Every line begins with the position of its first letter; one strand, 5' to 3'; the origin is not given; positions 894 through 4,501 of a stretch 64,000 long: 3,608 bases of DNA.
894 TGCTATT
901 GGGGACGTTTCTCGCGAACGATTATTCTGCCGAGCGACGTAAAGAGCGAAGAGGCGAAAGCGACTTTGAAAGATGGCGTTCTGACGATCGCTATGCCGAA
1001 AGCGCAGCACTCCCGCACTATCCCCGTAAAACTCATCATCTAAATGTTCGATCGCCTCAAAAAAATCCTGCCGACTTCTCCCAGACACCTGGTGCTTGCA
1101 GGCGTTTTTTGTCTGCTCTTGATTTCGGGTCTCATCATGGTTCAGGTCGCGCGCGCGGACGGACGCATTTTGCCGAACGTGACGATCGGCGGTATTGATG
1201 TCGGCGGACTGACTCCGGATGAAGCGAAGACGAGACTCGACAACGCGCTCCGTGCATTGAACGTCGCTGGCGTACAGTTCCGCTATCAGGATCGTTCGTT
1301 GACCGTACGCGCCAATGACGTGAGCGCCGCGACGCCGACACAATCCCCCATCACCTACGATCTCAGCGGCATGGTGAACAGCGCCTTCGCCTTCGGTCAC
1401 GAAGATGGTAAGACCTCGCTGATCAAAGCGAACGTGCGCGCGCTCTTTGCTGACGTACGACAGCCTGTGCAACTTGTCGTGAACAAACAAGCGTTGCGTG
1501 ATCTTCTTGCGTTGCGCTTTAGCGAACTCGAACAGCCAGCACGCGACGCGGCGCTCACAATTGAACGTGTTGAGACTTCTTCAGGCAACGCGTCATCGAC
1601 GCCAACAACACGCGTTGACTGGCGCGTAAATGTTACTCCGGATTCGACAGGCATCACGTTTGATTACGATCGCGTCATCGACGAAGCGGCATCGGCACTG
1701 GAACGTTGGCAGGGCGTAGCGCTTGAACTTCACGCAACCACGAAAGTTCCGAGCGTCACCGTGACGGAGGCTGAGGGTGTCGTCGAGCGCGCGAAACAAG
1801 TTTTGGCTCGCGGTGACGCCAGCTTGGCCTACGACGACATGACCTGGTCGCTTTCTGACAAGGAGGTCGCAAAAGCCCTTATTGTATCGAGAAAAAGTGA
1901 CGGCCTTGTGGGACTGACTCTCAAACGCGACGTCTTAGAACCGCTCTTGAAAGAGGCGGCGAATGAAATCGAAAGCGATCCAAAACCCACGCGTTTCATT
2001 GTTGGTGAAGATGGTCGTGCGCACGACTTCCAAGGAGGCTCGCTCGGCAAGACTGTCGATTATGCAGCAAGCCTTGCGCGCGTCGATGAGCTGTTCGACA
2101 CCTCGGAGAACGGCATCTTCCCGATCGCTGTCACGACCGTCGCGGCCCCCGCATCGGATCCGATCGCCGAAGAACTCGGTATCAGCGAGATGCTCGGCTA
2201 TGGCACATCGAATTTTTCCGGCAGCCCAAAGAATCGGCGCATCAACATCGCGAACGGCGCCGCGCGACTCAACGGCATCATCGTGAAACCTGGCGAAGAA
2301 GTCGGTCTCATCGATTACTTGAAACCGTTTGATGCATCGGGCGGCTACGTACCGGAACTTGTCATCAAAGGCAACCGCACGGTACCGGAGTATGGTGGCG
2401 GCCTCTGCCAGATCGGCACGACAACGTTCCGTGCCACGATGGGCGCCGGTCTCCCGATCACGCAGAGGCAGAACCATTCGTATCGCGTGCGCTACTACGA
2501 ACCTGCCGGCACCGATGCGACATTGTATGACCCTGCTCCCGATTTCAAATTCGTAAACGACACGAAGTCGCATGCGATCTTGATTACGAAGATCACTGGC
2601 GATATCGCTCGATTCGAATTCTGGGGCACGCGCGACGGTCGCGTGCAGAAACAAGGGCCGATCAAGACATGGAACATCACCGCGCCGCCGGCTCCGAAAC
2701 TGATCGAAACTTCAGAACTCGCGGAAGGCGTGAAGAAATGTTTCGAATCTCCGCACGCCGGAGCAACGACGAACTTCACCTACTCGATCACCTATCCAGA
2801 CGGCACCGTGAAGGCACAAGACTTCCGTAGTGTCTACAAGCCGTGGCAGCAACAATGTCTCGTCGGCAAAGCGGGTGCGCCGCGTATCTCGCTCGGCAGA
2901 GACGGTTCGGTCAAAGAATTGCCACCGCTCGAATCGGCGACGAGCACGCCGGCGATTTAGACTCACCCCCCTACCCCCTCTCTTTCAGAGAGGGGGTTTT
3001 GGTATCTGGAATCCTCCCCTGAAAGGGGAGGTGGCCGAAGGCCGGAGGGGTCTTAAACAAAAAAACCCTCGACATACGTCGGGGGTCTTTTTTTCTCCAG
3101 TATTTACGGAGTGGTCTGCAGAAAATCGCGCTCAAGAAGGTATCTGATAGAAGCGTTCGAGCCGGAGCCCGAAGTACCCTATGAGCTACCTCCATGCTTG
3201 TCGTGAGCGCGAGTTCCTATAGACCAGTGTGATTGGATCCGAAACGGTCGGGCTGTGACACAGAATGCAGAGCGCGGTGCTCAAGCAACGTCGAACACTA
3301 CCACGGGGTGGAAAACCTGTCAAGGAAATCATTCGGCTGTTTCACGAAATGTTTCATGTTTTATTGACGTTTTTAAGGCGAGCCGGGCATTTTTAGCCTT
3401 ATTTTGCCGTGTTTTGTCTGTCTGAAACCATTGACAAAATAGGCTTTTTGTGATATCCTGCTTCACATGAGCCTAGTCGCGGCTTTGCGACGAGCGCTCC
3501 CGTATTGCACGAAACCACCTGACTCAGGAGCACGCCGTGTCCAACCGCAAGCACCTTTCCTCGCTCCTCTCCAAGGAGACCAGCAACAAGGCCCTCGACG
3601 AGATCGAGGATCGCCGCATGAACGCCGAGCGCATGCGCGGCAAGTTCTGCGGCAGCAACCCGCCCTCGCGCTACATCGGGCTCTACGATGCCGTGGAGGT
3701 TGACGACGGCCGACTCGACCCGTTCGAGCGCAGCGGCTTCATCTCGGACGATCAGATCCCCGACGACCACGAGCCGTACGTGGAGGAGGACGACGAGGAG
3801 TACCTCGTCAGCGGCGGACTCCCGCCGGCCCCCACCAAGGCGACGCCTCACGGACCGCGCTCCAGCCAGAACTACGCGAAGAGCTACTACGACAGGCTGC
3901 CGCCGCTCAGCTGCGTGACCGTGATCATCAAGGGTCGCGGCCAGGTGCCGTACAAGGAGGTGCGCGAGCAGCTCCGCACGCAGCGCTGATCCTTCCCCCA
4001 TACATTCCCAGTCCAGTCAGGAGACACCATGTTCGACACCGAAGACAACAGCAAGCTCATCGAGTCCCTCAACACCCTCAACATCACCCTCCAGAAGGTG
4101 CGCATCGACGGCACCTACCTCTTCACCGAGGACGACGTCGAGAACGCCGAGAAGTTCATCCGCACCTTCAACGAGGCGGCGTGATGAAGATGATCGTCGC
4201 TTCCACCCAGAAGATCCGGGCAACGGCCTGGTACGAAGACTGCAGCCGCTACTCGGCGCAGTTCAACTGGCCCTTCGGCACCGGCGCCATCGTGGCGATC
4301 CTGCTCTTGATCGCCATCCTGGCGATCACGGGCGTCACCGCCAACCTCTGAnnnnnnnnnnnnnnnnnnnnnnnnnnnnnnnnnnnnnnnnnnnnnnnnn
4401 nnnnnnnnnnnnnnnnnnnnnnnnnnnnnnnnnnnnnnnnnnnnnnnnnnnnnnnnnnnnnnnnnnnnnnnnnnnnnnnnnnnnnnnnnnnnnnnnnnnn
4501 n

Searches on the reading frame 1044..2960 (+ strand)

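Call 14: search_protein_families(library=pfam, proteins=[window:1044-2960:+], max_evalue=0.01)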
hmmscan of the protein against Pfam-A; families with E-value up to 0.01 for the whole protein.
window:1044-2960:+ (638 aa): 3 families
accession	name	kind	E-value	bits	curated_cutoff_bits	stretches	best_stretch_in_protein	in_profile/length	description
PF04294.18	VanW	-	6.9e-34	116.6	27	1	397-527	1-130/130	VanW like protein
PF12229.13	PG_binding_4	-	1.1e-08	35.7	22.1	1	103-174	10-80/117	Putative peptidoglycan binding domain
PF07161.20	LppX_LprAFG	-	0.00074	19.9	24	1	210-262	4-56/192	LppX_LprAFG lipoprotein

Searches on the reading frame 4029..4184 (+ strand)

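Call 21: search_protein_families(library=ncbifam, proteins=[window:4029-4184:+], max_evalue=0.1)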
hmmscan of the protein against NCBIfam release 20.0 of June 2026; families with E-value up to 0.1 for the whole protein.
window:4029-4184:+ (51 aa): 2 families
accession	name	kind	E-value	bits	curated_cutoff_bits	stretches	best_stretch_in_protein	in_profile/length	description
TIGR00972.1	3a0107s01c2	equivalog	0.035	13.4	343.2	1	8-41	41-74/248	phosphate ABC transporter ATP-binding protein PstB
TIGR00238.1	TIGR00238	subfamily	0.043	12.8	199.2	1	9-49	265-305/331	KamA family radical SAM protein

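Call 22: search_protein_families(library=phrogs, proteins=[window:4029-4184:+], max_evalue=0.1)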
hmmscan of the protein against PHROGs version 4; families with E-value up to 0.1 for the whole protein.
window:4029-4184:+ (51 aa): 0 families

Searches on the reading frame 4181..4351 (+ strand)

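Call 21: search_protein_families(library=ncbifam, proteins=[window:4181-4351:+], max_evalue=0.1)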
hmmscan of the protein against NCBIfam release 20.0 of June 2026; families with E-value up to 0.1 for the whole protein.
window:4181-4351:+ (56 aa): 0 families

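Call 22: search_protein_families(library=phrogs, proteins=[window:4181-4351:+], max_evalue=0.1)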
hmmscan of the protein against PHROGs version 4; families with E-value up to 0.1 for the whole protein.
window:4181-4351:+ (56 aa): 1 family
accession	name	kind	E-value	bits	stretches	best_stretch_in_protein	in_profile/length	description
phrog_19530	-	unknown function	0.095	13.6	0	7-53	8-54/63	-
